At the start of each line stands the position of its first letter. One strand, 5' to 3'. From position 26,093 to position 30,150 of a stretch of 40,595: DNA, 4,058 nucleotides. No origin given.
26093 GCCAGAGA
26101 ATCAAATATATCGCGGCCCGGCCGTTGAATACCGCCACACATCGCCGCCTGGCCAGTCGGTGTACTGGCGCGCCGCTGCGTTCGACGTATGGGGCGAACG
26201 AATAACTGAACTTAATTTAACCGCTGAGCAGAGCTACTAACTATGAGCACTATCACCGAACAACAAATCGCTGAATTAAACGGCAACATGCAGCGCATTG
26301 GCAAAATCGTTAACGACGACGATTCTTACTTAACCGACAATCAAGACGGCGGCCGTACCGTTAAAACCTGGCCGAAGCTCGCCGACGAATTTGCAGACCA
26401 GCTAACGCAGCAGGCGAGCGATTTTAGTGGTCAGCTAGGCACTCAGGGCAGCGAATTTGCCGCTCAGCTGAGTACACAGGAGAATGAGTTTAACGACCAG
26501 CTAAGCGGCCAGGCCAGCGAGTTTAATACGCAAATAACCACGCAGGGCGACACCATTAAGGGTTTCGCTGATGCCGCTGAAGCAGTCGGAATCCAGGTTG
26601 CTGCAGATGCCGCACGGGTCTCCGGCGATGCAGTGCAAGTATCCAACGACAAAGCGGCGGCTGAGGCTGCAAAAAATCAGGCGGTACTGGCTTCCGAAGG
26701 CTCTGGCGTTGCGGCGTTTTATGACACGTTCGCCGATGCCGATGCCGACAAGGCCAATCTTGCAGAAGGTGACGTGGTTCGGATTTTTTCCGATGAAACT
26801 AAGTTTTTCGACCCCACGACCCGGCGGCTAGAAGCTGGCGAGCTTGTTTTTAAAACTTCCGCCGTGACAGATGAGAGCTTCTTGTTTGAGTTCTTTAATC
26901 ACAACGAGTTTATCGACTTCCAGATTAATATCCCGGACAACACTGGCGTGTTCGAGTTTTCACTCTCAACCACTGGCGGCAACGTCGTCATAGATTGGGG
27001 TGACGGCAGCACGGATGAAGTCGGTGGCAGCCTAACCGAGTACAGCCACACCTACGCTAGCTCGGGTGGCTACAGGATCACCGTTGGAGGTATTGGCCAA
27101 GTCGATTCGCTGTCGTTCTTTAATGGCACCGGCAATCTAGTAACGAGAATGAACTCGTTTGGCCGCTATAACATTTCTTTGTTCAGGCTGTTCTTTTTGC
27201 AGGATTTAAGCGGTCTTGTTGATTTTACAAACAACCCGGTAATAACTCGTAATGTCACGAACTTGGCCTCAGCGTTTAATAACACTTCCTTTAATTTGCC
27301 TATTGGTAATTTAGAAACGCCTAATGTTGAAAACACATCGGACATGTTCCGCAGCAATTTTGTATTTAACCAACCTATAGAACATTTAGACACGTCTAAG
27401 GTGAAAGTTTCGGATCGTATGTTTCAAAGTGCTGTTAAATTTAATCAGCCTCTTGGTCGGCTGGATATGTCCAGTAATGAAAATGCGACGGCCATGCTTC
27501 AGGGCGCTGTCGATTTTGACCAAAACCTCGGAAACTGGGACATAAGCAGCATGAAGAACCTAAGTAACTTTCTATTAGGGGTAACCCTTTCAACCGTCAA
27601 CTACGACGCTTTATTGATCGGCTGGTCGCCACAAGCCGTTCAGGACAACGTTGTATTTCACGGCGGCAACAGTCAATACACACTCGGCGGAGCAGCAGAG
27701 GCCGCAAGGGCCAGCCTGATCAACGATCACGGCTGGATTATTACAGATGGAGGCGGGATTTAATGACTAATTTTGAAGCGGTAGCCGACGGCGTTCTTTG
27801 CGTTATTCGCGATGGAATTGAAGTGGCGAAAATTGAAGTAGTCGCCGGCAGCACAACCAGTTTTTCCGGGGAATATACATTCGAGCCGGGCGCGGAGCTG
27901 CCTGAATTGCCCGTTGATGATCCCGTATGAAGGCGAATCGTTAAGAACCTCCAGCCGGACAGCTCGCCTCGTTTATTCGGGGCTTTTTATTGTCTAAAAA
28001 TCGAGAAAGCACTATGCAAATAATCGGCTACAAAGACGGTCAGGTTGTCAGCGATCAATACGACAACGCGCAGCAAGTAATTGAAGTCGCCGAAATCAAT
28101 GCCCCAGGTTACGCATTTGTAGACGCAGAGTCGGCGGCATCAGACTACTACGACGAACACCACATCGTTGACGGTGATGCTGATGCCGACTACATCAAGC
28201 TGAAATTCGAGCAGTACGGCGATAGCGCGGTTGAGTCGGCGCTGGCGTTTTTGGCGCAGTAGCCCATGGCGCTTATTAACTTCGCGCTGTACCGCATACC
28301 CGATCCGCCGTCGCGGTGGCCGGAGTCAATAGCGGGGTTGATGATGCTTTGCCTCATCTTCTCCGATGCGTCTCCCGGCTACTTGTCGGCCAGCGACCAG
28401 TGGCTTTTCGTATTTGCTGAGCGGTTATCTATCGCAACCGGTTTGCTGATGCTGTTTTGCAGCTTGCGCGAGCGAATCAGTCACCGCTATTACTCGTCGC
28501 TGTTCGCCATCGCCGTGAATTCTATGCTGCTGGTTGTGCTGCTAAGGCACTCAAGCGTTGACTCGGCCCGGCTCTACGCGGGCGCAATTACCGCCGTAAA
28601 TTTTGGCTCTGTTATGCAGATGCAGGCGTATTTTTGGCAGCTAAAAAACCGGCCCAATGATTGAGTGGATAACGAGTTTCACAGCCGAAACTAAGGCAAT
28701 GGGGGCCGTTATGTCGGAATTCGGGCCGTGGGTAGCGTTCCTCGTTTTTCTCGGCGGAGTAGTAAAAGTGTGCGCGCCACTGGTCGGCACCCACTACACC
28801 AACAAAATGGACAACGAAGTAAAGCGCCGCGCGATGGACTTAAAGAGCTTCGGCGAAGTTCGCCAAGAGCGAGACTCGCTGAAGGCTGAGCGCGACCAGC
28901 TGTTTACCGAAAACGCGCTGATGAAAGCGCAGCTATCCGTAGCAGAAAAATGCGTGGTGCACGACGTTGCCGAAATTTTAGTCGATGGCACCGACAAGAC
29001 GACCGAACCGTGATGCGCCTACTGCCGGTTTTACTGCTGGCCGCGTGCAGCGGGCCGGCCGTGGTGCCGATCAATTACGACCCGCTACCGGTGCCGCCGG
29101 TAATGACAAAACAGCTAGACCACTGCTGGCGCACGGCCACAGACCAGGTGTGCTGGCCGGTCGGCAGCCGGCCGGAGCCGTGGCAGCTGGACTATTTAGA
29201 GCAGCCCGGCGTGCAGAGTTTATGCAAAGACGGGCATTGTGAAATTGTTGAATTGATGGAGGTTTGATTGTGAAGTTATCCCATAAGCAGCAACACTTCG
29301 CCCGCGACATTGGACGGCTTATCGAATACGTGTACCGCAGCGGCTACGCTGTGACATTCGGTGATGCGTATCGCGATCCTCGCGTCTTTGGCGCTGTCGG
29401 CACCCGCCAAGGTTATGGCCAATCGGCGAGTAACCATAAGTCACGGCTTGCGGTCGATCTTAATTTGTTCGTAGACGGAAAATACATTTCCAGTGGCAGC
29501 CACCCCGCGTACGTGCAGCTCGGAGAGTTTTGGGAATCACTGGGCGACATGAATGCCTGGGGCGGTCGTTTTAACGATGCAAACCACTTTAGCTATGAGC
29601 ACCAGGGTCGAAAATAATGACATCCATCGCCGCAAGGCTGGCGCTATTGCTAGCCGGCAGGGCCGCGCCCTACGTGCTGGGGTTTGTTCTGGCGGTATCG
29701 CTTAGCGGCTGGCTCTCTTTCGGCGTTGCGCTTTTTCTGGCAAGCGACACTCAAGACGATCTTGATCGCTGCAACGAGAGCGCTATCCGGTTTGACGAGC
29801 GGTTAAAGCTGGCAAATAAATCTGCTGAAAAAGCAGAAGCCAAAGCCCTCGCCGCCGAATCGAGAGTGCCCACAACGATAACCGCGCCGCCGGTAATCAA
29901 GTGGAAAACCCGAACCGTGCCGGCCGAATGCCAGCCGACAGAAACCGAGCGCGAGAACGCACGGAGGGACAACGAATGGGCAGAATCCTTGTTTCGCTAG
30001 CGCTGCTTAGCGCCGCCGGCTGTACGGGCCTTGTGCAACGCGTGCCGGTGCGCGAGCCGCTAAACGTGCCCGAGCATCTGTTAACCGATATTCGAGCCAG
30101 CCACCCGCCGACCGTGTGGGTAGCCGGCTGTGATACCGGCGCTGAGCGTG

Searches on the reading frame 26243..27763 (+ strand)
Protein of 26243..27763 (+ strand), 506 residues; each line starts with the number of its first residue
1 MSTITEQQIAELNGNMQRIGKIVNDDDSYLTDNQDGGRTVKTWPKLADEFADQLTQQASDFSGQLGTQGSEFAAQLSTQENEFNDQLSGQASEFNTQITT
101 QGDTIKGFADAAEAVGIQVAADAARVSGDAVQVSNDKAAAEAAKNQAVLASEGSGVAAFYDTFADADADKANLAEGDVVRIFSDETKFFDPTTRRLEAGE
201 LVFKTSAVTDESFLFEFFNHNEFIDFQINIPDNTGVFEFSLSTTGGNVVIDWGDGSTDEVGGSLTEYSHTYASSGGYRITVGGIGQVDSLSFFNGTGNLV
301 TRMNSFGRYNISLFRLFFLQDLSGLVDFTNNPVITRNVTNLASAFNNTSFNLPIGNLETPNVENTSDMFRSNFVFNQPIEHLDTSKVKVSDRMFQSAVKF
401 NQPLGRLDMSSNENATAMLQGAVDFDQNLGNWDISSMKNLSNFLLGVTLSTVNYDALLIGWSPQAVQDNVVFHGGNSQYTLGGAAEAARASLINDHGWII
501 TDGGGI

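Call 58: search_protein_families(library=pfam, max_evalue=0.001, proteins=[window:26243-27763:+])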
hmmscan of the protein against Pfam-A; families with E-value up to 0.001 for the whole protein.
window:26243-27763:+ (506 aa): 2 families
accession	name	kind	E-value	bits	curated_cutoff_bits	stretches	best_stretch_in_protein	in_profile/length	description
PF03382.20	DUF285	-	5.2e-23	81.5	25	1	339-447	1-110/120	Mycoplasma protein of unknown function, DUF285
PF01442.23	Apolipoprotein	-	2.3e-05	24.6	90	1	46-106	122-182/190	Apolipoprotein A1/A4/E domain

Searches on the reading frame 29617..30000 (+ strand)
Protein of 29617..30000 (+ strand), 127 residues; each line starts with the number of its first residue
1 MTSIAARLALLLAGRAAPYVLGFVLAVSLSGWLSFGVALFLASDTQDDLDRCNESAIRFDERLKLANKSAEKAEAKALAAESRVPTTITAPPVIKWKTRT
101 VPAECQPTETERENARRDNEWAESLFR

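Call 75: find_encoding_contigs(protein=window:29617-30000:+, flank=7000, max_places=10)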
Protein window:29617-30000:+ (127 aa): 5 contigs read that carry it; 1 place shown.
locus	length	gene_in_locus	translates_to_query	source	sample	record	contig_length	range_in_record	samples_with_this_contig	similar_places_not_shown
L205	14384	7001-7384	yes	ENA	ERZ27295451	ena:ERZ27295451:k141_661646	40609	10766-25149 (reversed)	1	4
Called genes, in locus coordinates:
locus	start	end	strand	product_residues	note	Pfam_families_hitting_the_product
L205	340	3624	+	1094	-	-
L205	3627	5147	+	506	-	PF01442:Apolipoprotein (faint), PF03382:DUF285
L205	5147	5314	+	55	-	-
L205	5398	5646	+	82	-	-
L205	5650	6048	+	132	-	-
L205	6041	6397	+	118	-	-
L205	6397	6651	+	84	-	-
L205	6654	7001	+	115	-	PF13539:Peptidase_M15_4 (weak)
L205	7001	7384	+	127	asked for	-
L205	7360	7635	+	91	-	-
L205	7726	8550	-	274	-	-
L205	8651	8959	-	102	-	PF27050:Phage_P22_Y8K6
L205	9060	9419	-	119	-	-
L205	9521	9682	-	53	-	-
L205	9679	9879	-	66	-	-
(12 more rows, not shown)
